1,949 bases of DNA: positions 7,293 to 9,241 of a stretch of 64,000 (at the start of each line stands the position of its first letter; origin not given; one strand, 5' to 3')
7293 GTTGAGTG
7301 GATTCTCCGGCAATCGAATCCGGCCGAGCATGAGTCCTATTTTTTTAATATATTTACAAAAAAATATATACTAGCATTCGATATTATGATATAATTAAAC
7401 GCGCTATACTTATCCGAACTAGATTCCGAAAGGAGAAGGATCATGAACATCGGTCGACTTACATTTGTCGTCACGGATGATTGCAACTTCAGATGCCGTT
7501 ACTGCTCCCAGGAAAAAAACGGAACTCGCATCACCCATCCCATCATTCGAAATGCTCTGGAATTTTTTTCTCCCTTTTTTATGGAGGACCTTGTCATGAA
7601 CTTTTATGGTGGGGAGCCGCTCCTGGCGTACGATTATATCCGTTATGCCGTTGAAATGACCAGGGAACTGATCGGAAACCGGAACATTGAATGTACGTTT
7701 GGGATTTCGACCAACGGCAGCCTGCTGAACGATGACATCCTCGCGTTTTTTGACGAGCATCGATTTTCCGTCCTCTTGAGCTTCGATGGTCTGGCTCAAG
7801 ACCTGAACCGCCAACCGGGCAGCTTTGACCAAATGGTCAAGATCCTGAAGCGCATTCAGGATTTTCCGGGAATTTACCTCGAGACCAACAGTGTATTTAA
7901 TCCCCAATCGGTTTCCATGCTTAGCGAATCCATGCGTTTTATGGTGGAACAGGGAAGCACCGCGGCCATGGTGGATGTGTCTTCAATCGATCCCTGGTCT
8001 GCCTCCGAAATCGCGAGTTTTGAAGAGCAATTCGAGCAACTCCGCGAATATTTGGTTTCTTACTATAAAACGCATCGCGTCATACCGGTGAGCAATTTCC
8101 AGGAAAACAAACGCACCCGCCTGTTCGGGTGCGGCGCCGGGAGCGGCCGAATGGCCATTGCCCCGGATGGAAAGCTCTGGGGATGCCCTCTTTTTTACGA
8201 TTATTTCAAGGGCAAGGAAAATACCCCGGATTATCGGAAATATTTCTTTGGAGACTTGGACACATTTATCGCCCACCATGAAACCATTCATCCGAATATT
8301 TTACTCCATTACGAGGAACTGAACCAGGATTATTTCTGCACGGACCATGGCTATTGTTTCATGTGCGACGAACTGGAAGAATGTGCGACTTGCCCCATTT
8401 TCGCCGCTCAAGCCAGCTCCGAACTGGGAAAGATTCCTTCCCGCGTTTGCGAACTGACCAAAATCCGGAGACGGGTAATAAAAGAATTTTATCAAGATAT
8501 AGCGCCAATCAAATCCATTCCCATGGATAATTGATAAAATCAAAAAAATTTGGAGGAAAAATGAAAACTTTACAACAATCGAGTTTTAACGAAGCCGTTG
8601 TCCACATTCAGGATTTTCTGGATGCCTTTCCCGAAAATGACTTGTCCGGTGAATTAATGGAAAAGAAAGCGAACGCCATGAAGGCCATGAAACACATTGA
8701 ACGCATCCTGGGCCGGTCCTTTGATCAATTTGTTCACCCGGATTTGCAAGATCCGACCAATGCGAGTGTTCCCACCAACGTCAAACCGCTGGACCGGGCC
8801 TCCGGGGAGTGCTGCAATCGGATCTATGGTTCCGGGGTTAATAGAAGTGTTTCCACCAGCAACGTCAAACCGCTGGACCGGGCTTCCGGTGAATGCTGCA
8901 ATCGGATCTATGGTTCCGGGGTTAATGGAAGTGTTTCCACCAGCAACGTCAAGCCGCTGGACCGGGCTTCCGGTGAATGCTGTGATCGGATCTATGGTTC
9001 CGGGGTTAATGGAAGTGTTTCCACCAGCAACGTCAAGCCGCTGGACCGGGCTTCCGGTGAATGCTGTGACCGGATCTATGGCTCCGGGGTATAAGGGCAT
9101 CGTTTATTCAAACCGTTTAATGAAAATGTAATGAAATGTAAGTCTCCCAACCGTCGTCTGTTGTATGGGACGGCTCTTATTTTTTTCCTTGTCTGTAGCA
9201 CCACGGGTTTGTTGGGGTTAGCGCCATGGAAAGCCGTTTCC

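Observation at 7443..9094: Radical SAM/SPASM enzyme paired with a multi-core Cys-Cys repeat precursor: candidate new RiPP system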

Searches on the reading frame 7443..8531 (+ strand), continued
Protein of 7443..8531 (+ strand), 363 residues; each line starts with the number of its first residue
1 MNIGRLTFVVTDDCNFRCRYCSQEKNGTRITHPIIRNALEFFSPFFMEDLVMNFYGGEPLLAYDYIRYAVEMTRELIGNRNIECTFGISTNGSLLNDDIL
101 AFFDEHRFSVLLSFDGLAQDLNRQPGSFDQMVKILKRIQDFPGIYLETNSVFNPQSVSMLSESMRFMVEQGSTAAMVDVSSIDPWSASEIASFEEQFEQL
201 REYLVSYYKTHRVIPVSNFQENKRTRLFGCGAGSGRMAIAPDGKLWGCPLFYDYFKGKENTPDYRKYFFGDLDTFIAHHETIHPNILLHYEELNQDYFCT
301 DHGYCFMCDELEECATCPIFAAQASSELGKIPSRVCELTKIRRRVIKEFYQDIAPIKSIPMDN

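Call 26: search_protein_families(library=pfam, proteins=[L003:4264-7335:-, L019:5064-8141:-, L020:1943-3757:+, L087:2845-4653:+, L004:5199-9038:+, L014:26-3229:+, L002:1668-4451:+], max_evalue=0.001)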
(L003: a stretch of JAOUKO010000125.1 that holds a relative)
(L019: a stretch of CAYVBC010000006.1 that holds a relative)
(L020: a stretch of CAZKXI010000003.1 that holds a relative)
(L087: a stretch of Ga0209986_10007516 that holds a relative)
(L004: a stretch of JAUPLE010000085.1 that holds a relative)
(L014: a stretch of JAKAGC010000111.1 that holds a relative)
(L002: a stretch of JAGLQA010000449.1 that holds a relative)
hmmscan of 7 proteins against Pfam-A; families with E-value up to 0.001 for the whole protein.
L003:4264-7335:- (1024 aa): 24 families
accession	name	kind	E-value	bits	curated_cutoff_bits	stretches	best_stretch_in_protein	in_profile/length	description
PF00069.31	Pkinase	-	1.7e-54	185.4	31.7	1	57-311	1-259/263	Protein kinase domain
PF07714.23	PK_Tyr_Ser-Thr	-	4.5e-37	128.2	23.1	1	58-304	2-250/258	Protein tyrosine and serine/threonine kinase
PF07719.23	TPR_2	-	5.8e-33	110.7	27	1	525-557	1-33/34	Tetratricopeptide repeat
PF13181.12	TPR_8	-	1.3e-22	78.4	25.7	1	527-557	3-33/34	Tetratricopeptide repeat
PF13424.12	TPR_12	-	1.4e-20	73.6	30.1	1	771-836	8-75/77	Tetratricopeptide repeat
PF14559.12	TPR_19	-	2e-20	73.3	25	1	536-586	2-52/68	Tetratricopeptide repeat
PF00515.34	TPR_1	-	1.1e-16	60.2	27.8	1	526-558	2-34/34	Tetratricopeptide repeat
PF13428.12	TPR_14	-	2.3e-13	49.8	23.5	0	530-564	6-40/44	Tetratricopeptide repeat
PF13432.12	TPR_16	-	4.4e-13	49.9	32.7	0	529-578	1-50/65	Tetratricopeptide repeat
PF17874.7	TPR_MalT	-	1.4e-12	48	45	1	682-841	23-196/336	MalT-like TPR region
PF13414.12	TPR_11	-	2.4e-12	46.7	26.8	1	532-564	1-33/42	TPR repeat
PF13429.12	TPR_15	-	1.2e-08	35.2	26.2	0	859-933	120-193/280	Tetratricopeptide repeat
PF13174.12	TPR_6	-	2.6e-07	31.3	26.3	0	614-630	16-32/33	Tetratricopeptide repeat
PF14531.12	Kinase-like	-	4.2e-07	30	25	0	148-261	138-256/289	Kinase-like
PF03109.22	ABC1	-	5e-07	29.5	22.9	1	130-206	143-218/244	ABC1 atypical kinase-like domain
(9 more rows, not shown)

L019:5064-8141:- (1026 aa): 21 families
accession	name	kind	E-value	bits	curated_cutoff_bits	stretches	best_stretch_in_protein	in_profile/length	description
PF00069.31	Pkinase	-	6.5e-52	177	31.7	1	57-304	1-253/263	Protein kinase domain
PF07714.23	PK_Tyr_Ser-Thr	-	1.5e-33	116.7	23.1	1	59-312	3-257/258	Protein tyrosine and serine/threonine kinase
PF13428.12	TPR_14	-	2.2e-14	53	23.5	0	528-567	4-43/44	Tetratricopeptide repeat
PF07719.23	TPR_2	-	2.7e-10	40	27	0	528-557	4-33/34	Tetratricopeptide repeat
PF14559.12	TPR_19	-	1.5e-09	38.5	25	1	610-664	5-59/68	Tetratricopeptide repeat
PF13424.12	TPR_12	-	3.6e-07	30.7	30.1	0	908-958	23-74/77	Tetratricopeptide repeat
PF13414.12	TPR_11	-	7e-07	29.3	26.8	1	532-569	1-38/42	TPR repeat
PF25062.1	ARM_TT21_N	-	1.7e-06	28.4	40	0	555-671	96-209/222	Tetratricopeptide repeat protein 21 N-terminal ARM repeat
PF13174.12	TPR_6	-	2.7e-06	28.1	26.3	0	635-663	5-33/33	Tetratricopeptide repeat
PF17874.7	TPR_MalT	-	2.9e-06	27.2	45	0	560-666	4-116/336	MalT-like TPR region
PF13181.12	TPR_8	-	5.9e-06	26.5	25.7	0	934-959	6-31/34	Tetratricopeptide repeat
PF13432.12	TPR_16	-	8.8e-06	26.5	32.7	0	609-651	10-52/65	Tetratricopeptide repeat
PF03109.22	ABC1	-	2e-05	24.3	22.9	1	130-205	143-217/244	ABC1 atypical kinase-like domain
PF25060.1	ARM_TT21_2nd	-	3.5e-05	23.8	27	0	579-652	43-112/270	Tetratricopeptide repeat protein 21 second ARM domain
PF25058.1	ARM_TT21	-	6.2e-05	23.4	27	0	889-973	8-101/155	Tetratricopeptide repeat protein 21 ARM repeat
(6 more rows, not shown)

L020:1943-3757:+ (605 aa): 3 families
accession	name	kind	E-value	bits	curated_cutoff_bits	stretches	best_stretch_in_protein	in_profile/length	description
PF14559.12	TPR_19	-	4.9e-06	27.2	25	1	293-322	7-36/68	Tetratricopeptide repeat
PF13174.12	TPR_6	-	0.00015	22.6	26.3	0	503-527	2-26/33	Tetratricopeptide repeat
PF13428.12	TPR_14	-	0.00031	21.6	23.5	0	294-319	18-43/44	Tetratricopeptide repeat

L087:2845-4653:+ (603 aa): 6 families
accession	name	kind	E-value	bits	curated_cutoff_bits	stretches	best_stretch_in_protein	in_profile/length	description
PF14559.12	TPR_19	-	5.7e-07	30.2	25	0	297-323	10-36/68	Tetratricopeptide repeat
PF13428.12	TPR_14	-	4.4e-06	27.3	23.5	0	472-502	5-36/44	Tetratricopeptide repeat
PF13424.12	TPR_12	-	6e-06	26.8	30.1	0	451-493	26-70/77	Tetratricopeptide repeat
PF13181.12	TPR_8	-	0.00011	22.5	25.7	0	472-493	5-26/34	Tetratricopeptide repeat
PF13414.12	TPR_11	-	0.00027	21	26.8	0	294-323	10-39/42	TPR repeat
PF17680.6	FlgO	-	0.00062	20.1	22.6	0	109-202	18-115/130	FlgO protein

L004:5199-9038:+ (1280 aa): 5 families
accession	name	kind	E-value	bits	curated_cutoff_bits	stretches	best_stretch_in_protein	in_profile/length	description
PF07494.17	Reg_prop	-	9.4e-62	197.4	20.4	5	410-433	1-24/24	Two component regulator propeller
PF00072.30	Response_reg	-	2.1e-27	95.9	30.2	1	1110-1220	1-110/111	Response regulator receiver domain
PF02518.31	HATPase_c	-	2e-26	93.1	26.4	1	931-1053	2-109/111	Histidine kinase-, DNA gyrase B-, and HSP90-like ATPase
PF00512.31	HisKA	-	5.4e-16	58.8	26.9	1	818-884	2-66/66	His Kinase A (phospho-acceptor) domain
PF07495.19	Y_Y_Y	-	8.4e-16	58.1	26.6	1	691-752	2-63/65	Y_Y_Y domain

L014:26-3229:+ (1068 aa): 4 families
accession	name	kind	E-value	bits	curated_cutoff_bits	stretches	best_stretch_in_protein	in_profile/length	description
PF07494.17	Reg_prop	-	6.5e-65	207.1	20.4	5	423-446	1-24/24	Two component regulator propeller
PF07495.19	Y_Y_Y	-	4.3e-15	55.8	26.6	1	685-744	2-61/65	Y_Y_Y domain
PF07228.17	SpoIIE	-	4.7e-15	56.5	25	1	871-1066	5-191/192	Stage II sporulation protein E (SpoIIE)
PF23748.1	Beta-prop_LRRK2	-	1.1e-05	25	26.9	0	383-404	273-294/359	LRRK2 beta propeller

L002:1668-4451:+ (928 aa): 8 families
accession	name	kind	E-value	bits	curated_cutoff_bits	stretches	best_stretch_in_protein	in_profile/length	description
PF07494.17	Reg_prop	-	3.1e-71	226.5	20.4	4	469-491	1-23/24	Two component regulator propeller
PF12833.13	HTH_18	-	3.5e-19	69.3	33.6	1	845-923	1-79/80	Helix-turn-helix domain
PF07495.19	Y_Y_Y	-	6.4e-14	52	26.6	1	705-766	2-63/65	Y_Y_Y domain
PF23748.1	Beta-prop_LRRK2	-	1.5e-06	27.9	26.9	0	298-328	267-297/359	LRRK2 beta propeller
PF00165.29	HTH_AraC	-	2e-06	28.2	26.6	1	889-914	9-33/42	Bacterial regulatory helix-turn-helix proteins, AraC family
PF08450.18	SGL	-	2.2e-06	27.9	26.3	0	346-453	40-109/246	SMP-30/Gluconolactonase/LRE-like region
PF15533.11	Ntox33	-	0.00091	20.1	28.4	0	88-111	27-48/65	Bacterial toxin 33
PF02954.25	HTH_8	-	0.00091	19.4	22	0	835-860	14-39/42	Bacterial regulatory protein, Fis family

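Call 29: find_encoding_contigs(protein=P0005, flank=4000, max_places=2)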
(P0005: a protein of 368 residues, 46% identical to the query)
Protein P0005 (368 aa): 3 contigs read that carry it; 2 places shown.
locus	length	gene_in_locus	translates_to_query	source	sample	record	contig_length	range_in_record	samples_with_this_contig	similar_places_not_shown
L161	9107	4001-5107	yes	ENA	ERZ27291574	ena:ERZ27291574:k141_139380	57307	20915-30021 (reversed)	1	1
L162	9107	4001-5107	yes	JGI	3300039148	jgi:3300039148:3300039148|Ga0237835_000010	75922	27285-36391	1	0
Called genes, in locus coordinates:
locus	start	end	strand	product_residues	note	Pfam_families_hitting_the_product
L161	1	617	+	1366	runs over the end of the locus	PF07494:Reg_prop (faint), PF07495:Y_Y_Y, PF00512:HisKA, PF02518:HATPase_c, PF00072:Response_reg, PF00165:HTH_AraC (faint), PF12833:HTH_18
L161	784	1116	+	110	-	-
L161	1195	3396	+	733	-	-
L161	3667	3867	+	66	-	-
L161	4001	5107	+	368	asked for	PF04055:Radical_SAM, PF13353:Fer4_12 (weak)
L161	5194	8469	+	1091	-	PF08450:SGL (faint), PF07494:Reg_prop (faint), PF07495:Y_Y_Y, PF07228:SpoIIE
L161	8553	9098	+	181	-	PF13453:Zn_ribbon_TFIIB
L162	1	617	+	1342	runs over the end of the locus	PF07494:Reg_prop (faint), PF07495:Y_Y_Y, PF00512:HisKA, PF02518:HATPase_c, PF00072:Response_reg, PF00165:HTH_AraC (faint), PF12833:HTH_18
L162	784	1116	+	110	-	-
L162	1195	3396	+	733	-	-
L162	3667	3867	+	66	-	-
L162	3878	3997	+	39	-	-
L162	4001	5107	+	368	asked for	PF04055:Radical_SAM, PF13353:Fer4_12 (weak)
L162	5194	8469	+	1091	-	PF08450:SGL (faint), PF07494:Reg_prop (faint), PF07495:Y_Y_Y, PF07228:SpoIIE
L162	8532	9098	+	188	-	PF13453:Zn_ribbon_TFIIB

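Call 30: find_encoding_contigs(protein=P0004, flank=4000, max_places=2)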
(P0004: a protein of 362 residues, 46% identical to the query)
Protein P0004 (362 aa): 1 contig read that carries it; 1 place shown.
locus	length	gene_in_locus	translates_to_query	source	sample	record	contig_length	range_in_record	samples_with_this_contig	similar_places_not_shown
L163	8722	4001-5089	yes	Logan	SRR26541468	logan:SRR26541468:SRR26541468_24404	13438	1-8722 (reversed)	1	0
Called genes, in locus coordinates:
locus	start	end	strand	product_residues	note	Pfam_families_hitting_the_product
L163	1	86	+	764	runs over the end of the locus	PF12796:Ank_2, PF13637:Ank_4, PF12796:Ank_2, PF13637:Ank_4, PF12796:Ank_2, PF13857:Ank_5, PF00023:Ank, PF13637:Ank_4, +8 more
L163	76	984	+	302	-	PF01602:Adaptin_N (faint), PF03130:HEAT_PBS (faint), PF13513:HEAT_EZ (faint), PF00514:Arm (faint), PF12717:Cnd1 (faint), PF02985:HEAT (faint), PF13646:HEAT_2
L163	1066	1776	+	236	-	PF02517:Rce1-like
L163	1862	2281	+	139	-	PF12663:DUF3788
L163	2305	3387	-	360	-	PF00412:LIM, PF12315:DA1-like (weak)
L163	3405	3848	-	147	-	-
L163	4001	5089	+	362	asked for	PF04055:Radical_SAM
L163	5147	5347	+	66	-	-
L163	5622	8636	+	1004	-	PF07494:Reg_prop (faint), PF07495:Y_Y_Y, PF07228:SpoIIE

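Call 31: find_encoding_contigs(protein=P0002, flank=4000, max_places=2)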
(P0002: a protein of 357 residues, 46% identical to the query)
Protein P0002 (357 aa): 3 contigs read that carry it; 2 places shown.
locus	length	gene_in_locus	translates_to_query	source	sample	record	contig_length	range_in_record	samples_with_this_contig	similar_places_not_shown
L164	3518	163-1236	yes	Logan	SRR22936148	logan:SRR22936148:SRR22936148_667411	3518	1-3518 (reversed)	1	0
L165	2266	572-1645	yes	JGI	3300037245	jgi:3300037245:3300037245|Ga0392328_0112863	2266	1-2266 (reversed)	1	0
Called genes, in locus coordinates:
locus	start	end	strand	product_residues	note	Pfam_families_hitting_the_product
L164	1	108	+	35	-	?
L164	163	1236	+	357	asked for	PF04055:Radical_SAM, PF13353:Fer4_12 (weak)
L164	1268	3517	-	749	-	?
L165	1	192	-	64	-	?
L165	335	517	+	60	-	-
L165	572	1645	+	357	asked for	PF04055:Radical_SAM, PF13353:Fer4_12 (weak)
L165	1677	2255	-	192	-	PF00515:TPR_1 (faint), PF07719:TPR_2 (faint), PF13174:TPR_6 (faint), PF13181:TPR_8 (faint), PF13414:TPR_11 (faint), PF13424:TPR_12 (weak), PF13428:TPR_14 (faint)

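Call 37: find_encoding_contigs(protein=P0013, flank=4000, max_places=2)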
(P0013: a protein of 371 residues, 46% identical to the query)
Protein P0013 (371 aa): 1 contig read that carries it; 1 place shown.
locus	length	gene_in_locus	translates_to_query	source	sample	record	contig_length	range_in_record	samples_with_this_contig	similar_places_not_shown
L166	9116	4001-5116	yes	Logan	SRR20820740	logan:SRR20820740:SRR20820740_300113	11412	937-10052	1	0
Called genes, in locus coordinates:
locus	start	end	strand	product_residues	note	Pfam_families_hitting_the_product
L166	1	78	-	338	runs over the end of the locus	?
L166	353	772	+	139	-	PF12663:DUF3788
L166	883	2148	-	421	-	PF04055:Radical_SAM, PF13353:Fer4_12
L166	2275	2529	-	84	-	-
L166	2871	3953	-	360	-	PF00412:LIM, PF12315:DA1-like (weak)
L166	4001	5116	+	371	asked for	PF13353:Fer4_12 (weak), PF04055:Radical_SAM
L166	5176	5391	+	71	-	-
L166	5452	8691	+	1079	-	PF08450:SGL (faint), PF07494:Reg_prop (weak), PF07495:Y_Y_Y, PF07228:SpoIIE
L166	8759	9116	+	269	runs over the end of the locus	PF00561:Abhydrolase_1, PF00975:Thioesterase (weak), PF12697:Abhydrolase_6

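Call 38: find_encoding_contigs(protein=P0007, flank=2000, max_places=2)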
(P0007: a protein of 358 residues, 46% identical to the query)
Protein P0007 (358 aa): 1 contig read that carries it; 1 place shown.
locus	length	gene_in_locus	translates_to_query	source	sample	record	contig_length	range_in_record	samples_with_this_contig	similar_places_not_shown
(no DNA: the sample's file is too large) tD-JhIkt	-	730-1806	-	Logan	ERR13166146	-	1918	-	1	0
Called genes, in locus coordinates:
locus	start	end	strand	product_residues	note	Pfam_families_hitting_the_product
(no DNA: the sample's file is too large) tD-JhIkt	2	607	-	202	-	?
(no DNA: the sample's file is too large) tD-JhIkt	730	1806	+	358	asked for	PF04055:Radical_SAM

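Call 52: predict_structure(alignment_id=A1)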
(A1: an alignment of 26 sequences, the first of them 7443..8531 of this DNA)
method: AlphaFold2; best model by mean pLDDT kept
length: 363 residues; sequences in the alignment: 26
mean_pLDDT: 89.8   pTM: 0.88
mean pLDDT of the five models: 89.8, 89.3, 88.8, 87.2, 85.9
residues with pLDDT >= 90: 242; 70-90: 101; 50-70: 19; < 50: 1
segments of 3 or more residues with pLDDT < 50: none
pLDDT, mean of each block of 10 residues (from residue 1): 95 82 84 98 95 94 98 93 94 95 97 94 89 94 94 95 95 87 91 98 96 91 65 87 93 90 92 97 92 81 67 78 86 88 93 85 50
secondary structure, 60 per line:
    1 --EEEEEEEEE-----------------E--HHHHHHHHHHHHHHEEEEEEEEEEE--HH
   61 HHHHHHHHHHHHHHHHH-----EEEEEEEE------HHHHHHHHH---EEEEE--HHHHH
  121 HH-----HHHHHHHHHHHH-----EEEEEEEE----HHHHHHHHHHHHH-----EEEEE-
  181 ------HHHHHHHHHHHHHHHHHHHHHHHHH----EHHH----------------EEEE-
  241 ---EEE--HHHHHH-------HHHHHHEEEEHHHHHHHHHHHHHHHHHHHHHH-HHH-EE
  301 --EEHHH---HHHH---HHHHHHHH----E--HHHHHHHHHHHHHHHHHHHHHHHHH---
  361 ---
elements in order: E3-11 H32-45 E46-56 H59-77 E83-90 H97-105 E109-113 H116-122 H128-139 E145-152 H157-169 E175-179 H187-211 E236-239 E244-246 H249-254 H262-267 E268-271 H272-293 H311-314 H318-325 H333-357

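Call 55: fold_search(model_id=the predicted structure, library=pdb)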
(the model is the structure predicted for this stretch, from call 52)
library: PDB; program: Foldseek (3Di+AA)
matches with E <= 10: 1309; with E <= 0.001: 84
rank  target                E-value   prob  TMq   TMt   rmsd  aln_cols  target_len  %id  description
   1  5why_B                7.1e-19  1.00  0.76  0.66   3.7       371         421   19  Structural Insights into Thioether Bond Formation in the Biosynthesis of Sactipeptides (released 2017-07-26)
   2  5wgg_A                8.5e-19  1.00  0.75  0.63   4.0       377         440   20  Structural Insights into Thioether Bond Formation in the Biosynthesis of Sactipeptides (released 2017-07-26)
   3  5why_A                1.1e-17  1.00  0.75  0.66   3.6       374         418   20  Structural Insights into Thioether Bond Formation in the Biosynthesis of Sactipeptides (released 2017-07-26)
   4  4k37_A                3.5e-15  1.00  0.68  0.67   5.1       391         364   14  Native anSMEcpe with bound AdoMet (released 2013-05-08)
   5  4k38_A                6.7e-15  1.00  0.70  0.69   5.6       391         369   14  Native anSMEcpe with bound AdoMet and Kp18Cys peptide (released 2013-05-08)
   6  4k37_B                7.1e-15  1.00  0.69  0.68   5.1       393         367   14  Native anSMEcpe with bound AdoMet (released 2013-05-08)
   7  4k36_A                7.6e-15  1.00  0.70  0.67   5.3       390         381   15  His6 tagged anSMEcpe with bound AdoMet (released 2013-05-08)
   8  4k36_B                1.1e-14  1.00  0.69  0.69   5.4       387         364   14  His6 tagged anSMEcpe with bound AdoMet (released 2013-05-08)
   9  4k39_B                1.4e-14  1.00  0.68  0.68   5.5       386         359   15  Native anSMEcpe with bound AdoMet and Cp18Cys peptide (released 2013-05-08)
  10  4k39_A                1.7e-14  1.00  0.68  0.69   5.2       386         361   14  Native anSMEcpe with bound AdoMet and Cp18Cys peptide (released 2013-05-08)
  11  4k38_B                1.8e-14  1.00  0.69  0.69   4.9       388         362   14  Native anSMEcpe with bound AdoMet and Kp18Cys peptide (released 2013-05-08)
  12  9gmc_A                5.0e-13  1.00  0.72  0.70   4.6       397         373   18  Crystal structure of the complex formed between the radical SAM protein ChlB and the R3A mutant of ChlA (released 2025-06-25)
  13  9gm3_C                6.0e-13  1.00  0.68  0.66   5.1       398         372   18  Crystal structure of the complex formed between the radical SAM protein ChlB and the leader region of its precursor su (released 2025-06-25)
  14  9gmc_C                1.2e-12  1.00  0.70  0.68   4.9       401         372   18  Crystal structure of the complex formed between the radical SAM protein ChlB and the R3A mutant of ChlA (released 2025-06-25)
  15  9gm3_A                1.5e-12  1.00  0.73  0.71   4.7       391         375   18  Crystal structure of the complex formed between the radical SAM protein ChlB and the leader region of its precursor su (released 2025-06-25)
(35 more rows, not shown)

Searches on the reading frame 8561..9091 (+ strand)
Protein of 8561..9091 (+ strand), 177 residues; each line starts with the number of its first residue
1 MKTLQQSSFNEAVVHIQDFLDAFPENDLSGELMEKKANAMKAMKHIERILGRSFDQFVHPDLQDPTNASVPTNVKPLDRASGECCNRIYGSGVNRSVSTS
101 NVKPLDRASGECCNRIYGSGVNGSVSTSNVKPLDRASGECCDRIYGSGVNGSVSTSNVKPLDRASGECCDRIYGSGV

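Call 3: search_protein_families(library=ncbifam, proteins=[window:8561-9091:+], max_evalue=0.01)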
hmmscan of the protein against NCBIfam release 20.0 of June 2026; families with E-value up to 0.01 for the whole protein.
window:8561-9091:+ (177 aa): 0 families

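Call 4: search_protein_families(library=pfam, proteins=[window:8561-9091:+], max_evalue=0.01)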
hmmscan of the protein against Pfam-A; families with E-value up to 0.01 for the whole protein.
window:8561-9091:+ (177 aa): 2 families
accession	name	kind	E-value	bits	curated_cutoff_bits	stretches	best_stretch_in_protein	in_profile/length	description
PF24748.1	Galaxin_repeat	-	0.00086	19.7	28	1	75-170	35-130/131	Galaxin-like repeats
PF17491.7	m_DGTX_Dc1a_b_c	-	0.0014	19.7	27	0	136-145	20-29/55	Spider Toxins mu-diguetoxin-1 a, b and c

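Call 7: find_homologous_proteins(query=window:8561-9091:+, max_evalue=0.001)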
Query window:8561-9091:+ (177 aa): 1 proteins with E <= 0.001 among 5692 candidates.
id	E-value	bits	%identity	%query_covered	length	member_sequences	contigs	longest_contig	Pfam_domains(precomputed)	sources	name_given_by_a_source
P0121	3.0e-114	397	100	100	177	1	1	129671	-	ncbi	ncbi:MAG: hypothetical protein ACM3SY_01120 [Candidatus Omnitrophota bacterium]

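Call 60: search_protein_representatives(protein=window:8561-9091:+)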
Query: 177 residues. Proteins with E-value up to 0.001 (for the whole library): 5; up to 1e-10: 2; up to 1e-30: 1. The best 5 are listed.
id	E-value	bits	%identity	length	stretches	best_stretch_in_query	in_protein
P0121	9.7e-115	396.9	100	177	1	1-177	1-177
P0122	9.1e-15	71.4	39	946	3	74-169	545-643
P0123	1.5e-08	51.2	34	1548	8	83-174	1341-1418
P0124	2.8e-04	37.3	31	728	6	4-39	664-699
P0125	5.8e-04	36.3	28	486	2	70-167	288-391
